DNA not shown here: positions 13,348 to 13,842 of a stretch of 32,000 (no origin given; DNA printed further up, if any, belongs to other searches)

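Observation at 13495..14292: Co-directional trio of tiny putative nucleic-acid-binding proteins: RHH-like (40 aa), triple zinc-ribbon repeat (137 aa), tandem classical C2H2 fingers (65 aa)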

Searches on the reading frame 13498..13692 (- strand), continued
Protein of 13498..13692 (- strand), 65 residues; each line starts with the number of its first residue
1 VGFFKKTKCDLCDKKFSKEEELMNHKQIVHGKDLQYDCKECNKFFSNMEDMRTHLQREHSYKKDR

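Call 60: search_solved_structures(query=window:13498-13692:-, max_evalue=0.01, show_alignments=2)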
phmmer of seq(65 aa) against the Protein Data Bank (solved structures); distinct sequences matched with E-value up to 0.01: 104 (the best 60 are shown).
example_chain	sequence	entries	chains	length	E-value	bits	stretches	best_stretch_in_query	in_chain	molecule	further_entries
5v3m_C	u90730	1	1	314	2.9e-26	93.8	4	5-62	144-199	Zinc finger protein 568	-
5wjq_D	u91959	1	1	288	8.5e-25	89.2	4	5-62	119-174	Zinc finger protein 568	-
5v3j_E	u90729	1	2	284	6.8e-24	86.4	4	5-62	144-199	Zinc finger protein 568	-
2i13_A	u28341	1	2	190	3.2e-22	81.1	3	5-63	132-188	Aart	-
5v3g_D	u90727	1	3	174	2.9e-13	52.9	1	8-62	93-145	PR domain zinc finger protein 9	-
6ml2_A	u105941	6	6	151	1.3e-12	50.8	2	5-60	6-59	Zinc finger and BTB domain-containing protein 24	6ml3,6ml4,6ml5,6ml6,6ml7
5egb_A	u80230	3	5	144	1.5e-12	50.7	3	8-62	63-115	Histone-lysine N-methyltransferase PRDM9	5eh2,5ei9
1mey_C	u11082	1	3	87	1.6e-12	50.6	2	5-62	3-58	CONSENSUS ZINC FINGER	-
2m0d_A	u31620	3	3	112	1.7e-11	47.3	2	5-62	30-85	Zinc finger and BTB domain-containing protein 17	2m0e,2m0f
7mc1_A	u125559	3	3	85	2.6e-11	46.7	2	7-59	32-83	Isoform 2 of Zinc finger and BTB domain-containing protein 17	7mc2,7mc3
8ssq_A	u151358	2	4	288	7e-11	45.4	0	5-60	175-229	Transcriptional repressor CTCF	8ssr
8ssu_A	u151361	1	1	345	2.9e-10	43.4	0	5-60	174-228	Transcriptional repressor CTCF,LIM domain-binding protein 1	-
7w1m_H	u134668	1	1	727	1e-09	41.7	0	5-60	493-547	Transcriptional repressor CTCF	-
7txc_E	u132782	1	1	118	1.3e-09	41.4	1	5-57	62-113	Hypermethylated in cancer 2 protein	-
9jzt_A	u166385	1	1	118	1.3e-09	41.4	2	5-58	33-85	Zinc finger and BTB domain-containing protein 20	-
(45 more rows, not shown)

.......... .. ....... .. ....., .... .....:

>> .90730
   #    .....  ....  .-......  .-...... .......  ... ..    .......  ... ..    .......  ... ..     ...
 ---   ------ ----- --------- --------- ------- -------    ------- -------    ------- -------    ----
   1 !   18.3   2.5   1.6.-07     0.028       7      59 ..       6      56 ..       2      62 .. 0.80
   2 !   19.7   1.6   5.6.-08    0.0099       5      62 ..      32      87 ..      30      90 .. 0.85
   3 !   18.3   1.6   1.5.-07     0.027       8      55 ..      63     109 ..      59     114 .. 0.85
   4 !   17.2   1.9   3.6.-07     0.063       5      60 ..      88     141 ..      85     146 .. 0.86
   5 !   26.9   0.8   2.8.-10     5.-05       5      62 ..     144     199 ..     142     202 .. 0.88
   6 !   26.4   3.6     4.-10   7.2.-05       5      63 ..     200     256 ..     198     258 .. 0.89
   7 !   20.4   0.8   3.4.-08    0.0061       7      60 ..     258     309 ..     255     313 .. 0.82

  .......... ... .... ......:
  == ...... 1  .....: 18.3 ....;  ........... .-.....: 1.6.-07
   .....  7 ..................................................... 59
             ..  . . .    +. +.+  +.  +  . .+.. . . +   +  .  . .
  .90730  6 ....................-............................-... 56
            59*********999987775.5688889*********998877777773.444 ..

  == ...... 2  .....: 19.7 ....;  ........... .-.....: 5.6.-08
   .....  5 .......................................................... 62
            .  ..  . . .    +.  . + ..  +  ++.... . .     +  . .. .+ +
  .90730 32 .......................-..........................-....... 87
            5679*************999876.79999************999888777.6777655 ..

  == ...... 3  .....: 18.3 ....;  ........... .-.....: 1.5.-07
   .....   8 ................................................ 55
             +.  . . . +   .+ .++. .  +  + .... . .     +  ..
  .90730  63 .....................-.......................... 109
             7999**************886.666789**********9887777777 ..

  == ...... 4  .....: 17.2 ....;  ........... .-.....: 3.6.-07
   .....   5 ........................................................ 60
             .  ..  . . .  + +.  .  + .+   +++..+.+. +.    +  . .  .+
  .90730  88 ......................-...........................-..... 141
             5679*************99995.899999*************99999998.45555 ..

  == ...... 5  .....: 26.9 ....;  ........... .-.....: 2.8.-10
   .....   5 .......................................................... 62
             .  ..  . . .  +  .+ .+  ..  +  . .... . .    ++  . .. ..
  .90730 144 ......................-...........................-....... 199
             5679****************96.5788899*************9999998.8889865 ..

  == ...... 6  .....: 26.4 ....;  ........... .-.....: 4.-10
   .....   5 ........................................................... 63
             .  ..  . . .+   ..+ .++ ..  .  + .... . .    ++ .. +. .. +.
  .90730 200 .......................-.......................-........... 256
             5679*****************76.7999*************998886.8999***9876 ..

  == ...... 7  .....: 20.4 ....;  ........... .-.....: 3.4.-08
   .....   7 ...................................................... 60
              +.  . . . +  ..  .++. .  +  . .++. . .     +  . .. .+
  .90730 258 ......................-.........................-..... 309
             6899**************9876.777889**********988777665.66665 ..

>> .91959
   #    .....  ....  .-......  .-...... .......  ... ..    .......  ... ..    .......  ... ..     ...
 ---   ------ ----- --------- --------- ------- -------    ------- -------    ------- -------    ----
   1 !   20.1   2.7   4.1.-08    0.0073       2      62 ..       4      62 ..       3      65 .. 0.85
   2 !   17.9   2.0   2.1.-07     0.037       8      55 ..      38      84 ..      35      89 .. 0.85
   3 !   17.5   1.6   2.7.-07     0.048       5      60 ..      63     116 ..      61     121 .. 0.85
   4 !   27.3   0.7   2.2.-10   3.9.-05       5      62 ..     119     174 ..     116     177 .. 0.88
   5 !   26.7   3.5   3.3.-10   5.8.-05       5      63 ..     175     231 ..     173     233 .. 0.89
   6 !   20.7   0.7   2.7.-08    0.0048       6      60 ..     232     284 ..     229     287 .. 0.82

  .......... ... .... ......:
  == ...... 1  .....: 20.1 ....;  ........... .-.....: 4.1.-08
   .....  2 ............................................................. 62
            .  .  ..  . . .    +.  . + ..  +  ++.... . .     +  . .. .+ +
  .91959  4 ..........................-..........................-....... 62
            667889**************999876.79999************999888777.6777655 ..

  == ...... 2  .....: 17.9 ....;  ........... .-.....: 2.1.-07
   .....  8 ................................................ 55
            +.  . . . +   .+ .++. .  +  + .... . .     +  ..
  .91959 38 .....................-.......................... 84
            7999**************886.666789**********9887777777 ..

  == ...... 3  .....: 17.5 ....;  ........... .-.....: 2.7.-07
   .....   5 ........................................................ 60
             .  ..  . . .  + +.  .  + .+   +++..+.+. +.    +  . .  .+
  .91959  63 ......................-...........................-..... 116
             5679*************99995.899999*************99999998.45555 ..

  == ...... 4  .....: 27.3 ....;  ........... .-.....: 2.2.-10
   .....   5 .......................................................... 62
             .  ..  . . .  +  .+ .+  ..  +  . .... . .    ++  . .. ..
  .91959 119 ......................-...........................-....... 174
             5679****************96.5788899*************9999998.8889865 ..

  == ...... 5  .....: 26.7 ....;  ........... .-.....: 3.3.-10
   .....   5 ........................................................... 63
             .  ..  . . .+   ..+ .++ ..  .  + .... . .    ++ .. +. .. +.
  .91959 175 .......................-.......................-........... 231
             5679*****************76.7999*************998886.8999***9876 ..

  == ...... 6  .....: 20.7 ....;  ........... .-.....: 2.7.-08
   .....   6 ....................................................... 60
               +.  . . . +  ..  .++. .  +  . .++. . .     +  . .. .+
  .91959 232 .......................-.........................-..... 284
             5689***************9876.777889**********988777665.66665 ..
